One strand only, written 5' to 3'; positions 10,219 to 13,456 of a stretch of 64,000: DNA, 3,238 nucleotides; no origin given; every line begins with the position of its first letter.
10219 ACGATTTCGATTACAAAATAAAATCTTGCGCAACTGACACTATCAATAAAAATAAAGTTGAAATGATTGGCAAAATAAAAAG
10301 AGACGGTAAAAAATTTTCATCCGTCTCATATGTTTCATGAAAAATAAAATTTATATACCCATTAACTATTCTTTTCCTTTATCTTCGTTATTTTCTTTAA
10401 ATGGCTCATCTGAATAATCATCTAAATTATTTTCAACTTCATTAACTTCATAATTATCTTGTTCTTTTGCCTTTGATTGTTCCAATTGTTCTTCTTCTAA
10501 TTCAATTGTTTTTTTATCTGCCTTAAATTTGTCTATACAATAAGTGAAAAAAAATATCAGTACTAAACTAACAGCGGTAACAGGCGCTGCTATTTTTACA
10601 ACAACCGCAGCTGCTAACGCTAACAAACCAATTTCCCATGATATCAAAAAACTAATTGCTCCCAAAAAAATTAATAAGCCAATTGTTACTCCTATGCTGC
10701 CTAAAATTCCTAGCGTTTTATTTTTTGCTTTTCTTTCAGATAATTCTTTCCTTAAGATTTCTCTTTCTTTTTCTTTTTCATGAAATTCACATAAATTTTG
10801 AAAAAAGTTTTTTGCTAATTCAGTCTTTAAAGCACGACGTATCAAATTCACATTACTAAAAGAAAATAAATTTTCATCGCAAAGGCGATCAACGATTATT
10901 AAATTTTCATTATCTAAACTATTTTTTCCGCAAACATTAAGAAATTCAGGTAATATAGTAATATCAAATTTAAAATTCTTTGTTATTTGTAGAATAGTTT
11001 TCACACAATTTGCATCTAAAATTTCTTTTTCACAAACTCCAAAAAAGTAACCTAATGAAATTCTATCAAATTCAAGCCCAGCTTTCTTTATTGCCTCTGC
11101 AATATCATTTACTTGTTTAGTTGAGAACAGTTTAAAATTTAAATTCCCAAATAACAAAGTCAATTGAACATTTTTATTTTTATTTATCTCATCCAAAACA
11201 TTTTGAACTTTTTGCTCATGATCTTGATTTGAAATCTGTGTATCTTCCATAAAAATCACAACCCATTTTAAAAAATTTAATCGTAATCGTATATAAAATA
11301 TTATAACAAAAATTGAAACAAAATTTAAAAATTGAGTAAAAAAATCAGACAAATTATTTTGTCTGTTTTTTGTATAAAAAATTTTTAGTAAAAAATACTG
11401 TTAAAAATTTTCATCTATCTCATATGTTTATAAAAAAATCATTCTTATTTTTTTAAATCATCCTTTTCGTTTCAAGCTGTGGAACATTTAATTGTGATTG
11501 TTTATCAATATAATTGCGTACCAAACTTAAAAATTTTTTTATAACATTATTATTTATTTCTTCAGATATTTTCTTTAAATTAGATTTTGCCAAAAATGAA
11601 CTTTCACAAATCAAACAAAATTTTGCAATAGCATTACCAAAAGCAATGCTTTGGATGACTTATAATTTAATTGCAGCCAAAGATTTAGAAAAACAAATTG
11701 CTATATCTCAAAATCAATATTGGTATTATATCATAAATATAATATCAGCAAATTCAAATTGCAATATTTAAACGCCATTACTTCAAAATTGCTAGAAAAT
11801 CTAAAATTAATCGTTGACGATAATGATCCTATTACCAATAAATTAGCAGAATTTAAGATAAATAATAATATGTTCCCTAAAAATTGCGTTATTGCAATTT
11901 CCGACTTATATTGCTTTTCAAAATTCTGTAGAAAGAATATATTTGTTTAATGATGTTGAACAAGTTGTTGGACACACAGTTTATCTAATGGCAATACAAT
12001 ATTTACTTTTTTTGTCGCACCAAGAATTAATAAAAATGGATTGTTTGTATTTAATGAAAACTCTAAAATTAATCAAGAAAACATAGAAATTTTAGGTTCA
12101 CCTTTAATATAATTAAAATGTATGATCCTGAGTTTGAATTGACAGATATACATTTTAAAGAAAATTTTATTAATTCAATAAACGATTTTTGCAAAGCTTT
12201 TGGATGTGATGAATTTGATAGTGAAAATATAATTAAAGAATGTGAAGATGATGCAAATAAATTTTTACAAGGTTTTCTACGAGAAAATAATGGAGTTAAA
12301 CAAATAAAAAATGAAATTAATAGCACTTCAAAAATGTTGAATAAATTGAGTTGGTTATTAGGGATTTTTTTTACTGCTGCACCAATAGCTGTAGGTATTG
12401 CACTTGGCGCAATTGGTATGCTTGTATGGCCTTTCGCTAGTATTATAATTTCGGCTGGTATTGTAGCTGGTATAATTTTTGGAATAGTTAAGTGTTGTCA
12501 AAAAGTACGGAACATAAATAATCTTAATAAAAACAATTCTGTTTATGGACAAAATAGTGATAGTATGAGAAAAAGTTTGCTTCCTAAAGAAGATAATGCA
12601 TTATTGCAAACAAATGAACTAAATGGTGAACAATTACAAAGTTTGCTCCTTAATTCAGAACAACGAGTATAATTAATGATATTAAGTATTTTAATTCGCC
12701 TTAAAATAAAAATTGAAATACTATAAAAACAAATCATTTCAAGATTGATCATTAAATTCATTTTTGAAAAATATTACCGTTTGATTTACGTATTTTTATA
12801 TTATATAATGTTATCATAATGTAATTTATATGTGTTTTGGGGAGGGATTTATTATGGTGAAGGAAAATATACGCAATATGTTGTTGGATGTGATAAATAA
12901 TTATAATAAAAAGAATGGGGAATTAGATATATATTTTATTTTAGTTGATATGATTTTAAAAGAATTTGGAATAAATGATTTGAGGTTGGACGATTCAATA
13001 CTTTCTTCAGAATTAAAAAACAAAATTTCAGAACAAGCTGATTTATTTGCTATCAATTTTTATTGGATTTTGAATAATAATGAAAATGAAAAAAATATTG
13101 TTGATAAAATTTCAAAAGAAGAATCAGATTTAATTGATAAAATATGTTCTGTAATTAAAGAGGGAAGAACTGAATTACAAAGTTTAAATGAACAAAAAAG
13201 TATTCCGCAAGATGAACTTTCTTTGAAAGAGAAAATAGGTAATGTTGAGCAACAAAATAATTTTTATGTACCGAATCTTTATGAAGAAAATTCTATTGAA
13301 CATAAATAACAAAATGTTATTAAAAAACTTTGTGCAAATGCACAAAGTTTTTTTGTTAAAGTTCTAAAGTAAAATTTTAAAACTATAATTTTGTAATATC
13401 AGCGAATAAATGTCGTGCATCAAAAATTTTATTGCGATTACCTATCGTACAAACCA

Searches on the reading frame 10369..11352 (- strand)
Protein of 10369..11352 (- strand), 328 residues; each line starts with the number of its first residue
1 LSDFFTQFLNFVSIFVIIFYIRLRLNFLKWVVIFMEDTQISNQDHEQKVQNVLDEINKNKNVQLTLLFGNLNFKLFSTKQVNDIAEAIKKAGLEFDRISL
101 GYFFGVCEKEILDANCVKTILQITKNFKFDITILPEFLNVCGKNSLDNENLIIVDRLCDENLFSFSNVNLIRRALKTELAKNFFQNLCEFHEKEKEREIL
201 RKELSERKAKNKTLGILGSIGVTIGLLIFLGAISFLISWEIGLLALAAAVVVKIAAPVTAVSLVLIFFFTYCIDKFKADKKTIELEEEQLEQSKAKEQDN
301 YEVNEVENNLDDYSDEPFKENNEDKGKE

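Call 6: search_protein_families(library=pfam, proteins=[window:10369-11352:-], max_evalue=1)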
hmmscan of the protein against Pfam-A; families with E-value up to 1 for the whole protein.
window:10369-11352:- (328 aa): 6 families
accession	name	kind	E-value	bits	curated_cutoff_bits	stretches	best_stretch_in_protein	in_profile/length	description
PF07332.16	Phage_holin_3_6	-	0.002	18.6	28.4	1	195-267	17-88/116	Putative Actinobacterial Holin-X, holin superfamily III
PF07787.17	TMEM43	-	0.022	14.6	23.3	1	193-266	167-239/250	Transmembrane protein 43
PF18949.5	DUF5693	-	0.043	12.7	29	0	42-96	153-207/609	Family of unknown function (DUF5693)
PF03948.19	Ribosomal_L9_C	-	0.13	13.2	23.2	1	49-97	3-51/86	Ribosomal protein L9, C-terminal domain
PF01102.23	Glycophorin_A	-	0.17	12.6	30.1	0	247-277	56-86/114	Glycophorin A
PF00403.32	HMA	-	0.19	12.6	24.8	1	46-92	13-60/62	Heavy-metal-associated domain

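Call 7: search_protein_families(library=ncbifam, proteins=[window:10369-11352:-], max_evalue=1)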
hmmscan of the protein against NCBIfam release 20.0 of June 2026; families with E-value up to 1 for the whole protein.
window:10369-11352:- (328 aa): 3 families
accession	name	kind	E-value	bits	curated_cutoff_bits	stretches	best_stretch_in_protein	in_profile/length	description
NF010773.0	PRK14176.1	equivalog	0.013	14.9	437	1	19-89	54-124/287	bifunctional 5,10-methylene-tetrahydrofolate dehydrogenase/ 5,10-methylene-tetrahydrofolate cyclohydrolase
NF047418.1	teichoic_AuxB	equivalog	0.047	12.7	300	1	226-322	96-193/345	lipoteichoic acid stability factor AuxB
NF058648.1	ECF_sub_HI1622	equivalog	0.17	11.9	100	1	195-227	138-170/180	NikL family nickel/cobalt ECF transporter subunit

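Call 44: search_protein_families(library=padloc, proteins=[window:10369-11250:-, P0032, P0034], max_evalue=1)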
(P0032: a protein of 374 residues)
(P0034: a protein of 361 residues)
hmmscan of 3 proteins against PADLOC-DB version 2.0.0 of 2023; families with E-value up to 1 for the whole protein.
window:10369-11250:- (294 aa): 0 families

P0032 (374 aa): 1 family
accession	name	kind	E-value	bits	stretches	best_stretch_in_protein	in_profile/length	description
PDLC04407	PDC-M09A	-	0.93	7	1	159-282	153-273/282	-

P0034 (361 aa): 0 families

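Call 45: search_protein_families(library=phrogs, proteins=[window:10369-11250:-, P0032, P0034], max_evalue=0.1)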
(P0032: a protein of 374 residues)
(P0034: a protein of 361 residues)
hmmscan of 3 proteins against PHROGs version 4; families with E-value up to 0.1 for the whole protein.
window:10369-11250:- (294 aa): 4 families
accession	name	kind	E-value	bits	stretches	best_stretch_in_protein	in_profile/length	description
phrog_3843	-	lysis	0.0051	18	1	209-288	7-84/106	Rz-like spanin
phrog_944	-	moron, auxiliary metabolic gene and host takeover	0.0085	16.8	1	186-267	126-209/235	membrane protein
phrog_3913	-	unknown function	0.039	15.2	1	223-265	11-53/89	-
phrog_6631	-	unknown function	0.063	13.8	1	220-288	7-77/251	-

P0032 (374 aa): 4 families
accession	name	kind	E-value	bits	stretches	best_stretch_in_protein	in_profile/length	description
phrog_944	-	moron, auxiliary metabolic gene and host takeover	0.0045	17.7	1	134-228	128-209/235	membrane protein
phrog_19565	-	moron, auxiliary metabolic gene and host takeover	0.016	16.4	1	173-266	5-95/125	membrane protein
phrog_1019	-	unknown function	0.043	14.6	1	177-199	7-29/33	-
phrog_7187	-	unknown function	0.067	13.5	1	152-227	66-149/527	-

P0034 (361 aa): 3 families
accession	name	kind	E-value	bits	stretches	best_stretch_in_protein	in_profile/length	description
phrog_4721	-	unknown function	0.0023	18.2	1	105-178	60-133/304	-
phrog_2604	-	unknown function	0.014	16.6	1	138-228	22-114/130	unknown function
phrog_23729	-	unknown function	0.1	14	0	186-221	33-68/98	-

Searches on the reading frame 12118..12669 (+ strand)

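Call 6: search_protein_families(library=pfam, proteins=[window:12118-12669:+], max_evalue=1)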
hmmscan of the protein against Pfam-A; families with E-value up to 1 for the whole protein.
window:12118-12669:+ (184 aa): 1 family
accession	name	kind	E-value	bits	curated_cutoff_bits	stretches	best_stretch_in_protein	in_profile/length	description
PF20990.2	DUF2207_C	-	0.13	12.4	33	1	45-127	103-184/247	Predicted membrane protein (DUF2207) C-terminal domain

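Call 7: search_protein_families(library=ncbifam, proteins=[window:12118-12669:+], max_evalue=1)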
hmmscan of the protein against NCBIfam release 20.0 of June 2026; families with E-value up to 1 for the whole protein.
window:12118-12669:+ (184 aa): 3 families
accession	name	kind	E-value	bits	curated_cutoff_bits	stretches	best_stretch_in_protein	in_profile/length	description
NF049857.1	InaC_CT813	equivalog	0.005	16.8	200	1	44-142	7-106/241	inclusion membrane protein InaC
NF046000.1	MAG1210_fam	subfamily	0.021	13.5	275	1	60-169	45-153/550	MAG1210 family protein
NF049853.1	WD_0736_fam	equivalog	0.18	12.4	80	1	86-144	15-71/100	WD_0736 family protein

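Call 44: search_protein_families(library=padloc, proteins=[window:12118-12669:+, P0032, P0034], max_evalue=1)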
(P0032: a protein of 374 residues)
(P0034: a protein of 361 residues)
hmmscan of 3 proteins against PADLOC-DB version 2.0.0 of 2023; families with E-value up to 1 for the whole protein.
window:12118-12669:+ (184 aa): 1 family
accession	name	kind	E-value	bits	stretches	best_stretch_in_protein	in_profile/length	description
PDLC03841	LeoBC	-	0.001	16.3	1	37-127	411-499/601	-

P0032 (374 aa): 1 family
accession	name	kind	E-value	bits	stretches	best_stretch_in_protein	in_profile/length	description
PDLC04407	PDC-M09A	-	0.93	7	1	159-282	153-273/282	-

P0034 (361 aa): 0 families

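Call 45: search_protein_families(library=phrogs, proteins=[window:12118-12669:+, P0032, P0034], max_evalue=0.1)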
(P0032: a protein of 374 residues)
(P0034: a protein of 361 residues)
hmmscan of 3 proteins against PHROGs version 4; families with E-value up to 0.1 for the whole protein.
window:12118-12669:+ (184 aa): 6 families
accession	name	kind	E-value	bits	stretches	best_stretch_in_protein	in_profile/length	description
phrog_13188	-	unknown function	0.02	15.9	1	93-160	15-81/90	-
phrog_19546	-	unknown function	0.035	15.7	1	8-64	20-74/113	-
phrog_21165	-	unknown function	0.039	13.9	1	10-79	103-171/567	-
phrog_4273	-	unknown function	0.052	14.5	1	19-67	99-147/150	-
phrog_944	-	moron, auxiliary metabolic gene and host takeover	0.056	14.1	1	80-138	138-194/235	membrane protein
phrog_515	-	other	0.1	13.8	0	79-115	7-43/107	PetE plastocyanine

P0032 (374 aa): 4 families
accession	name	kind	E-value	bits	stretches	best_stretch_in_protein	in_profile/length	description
phrog_944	-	moron, auxiliary metabolic gene and host takeover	0.0045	17.7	1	134-228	128-209/235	membrane protein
phrog_19565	-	moron, auxiliary metabolic gene and host takeover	0.016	16.4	1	173-266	5-95/125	membrane protein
phrog_1019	-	unknown function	0.043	14.6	1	177-199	7-29/33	-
phrog_7187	-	unknown function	0.067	13.5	1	152-227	66-149/527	-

P0034 (361 aa): 3 families
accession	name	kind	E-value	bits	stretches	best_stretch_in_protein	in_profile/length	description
phrog_4721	-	unknown function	0.0023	18.2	1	105-178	60-133/304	-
phrog_2604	-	unknown function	0.014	16.6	1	138-228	22-114/130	unknown function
phrog_23729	-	unknown function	0.1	14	0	186-221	33-68/98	-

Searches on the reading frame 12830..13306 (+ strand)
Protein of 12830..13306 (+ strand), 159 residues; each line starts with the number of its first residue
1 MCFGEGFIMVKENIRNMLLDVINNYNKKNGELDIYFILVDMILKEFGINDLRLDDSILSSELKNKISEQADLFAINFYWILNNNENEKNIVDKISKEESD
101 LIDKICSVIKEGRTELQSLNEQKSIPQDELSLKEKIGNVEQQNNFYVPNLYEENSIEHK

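Call 44: search_protein_families(library=padloc, proteins=[window:12830-13306:+], max_evalue=1)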
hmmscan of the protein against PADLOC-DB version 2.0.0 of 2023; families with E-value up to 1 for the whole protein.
window:12830-13306:+ (159 aa): 1 family
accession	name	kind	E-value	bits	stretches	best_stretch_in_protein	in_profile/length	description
PDLC03745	Drt1a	-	0.00017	17.5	1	17-132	573-690/1176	DRT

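Call 45: search_protein_families(library=phrogs, proteins=[window:12830-13306:+], max_evalue=0.1)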
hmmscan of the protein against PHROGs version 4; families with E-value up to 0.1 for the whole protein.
window:12830-13306:+ (159 aa): 0 families

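Call 64: search_protein_families(library=pfam, proteins=[window:12830-13306:+], max_evalue=0.001)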
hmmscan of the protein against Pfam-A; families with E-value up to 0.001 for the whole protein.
window:12830-13306:+ (159 aa): 0 families
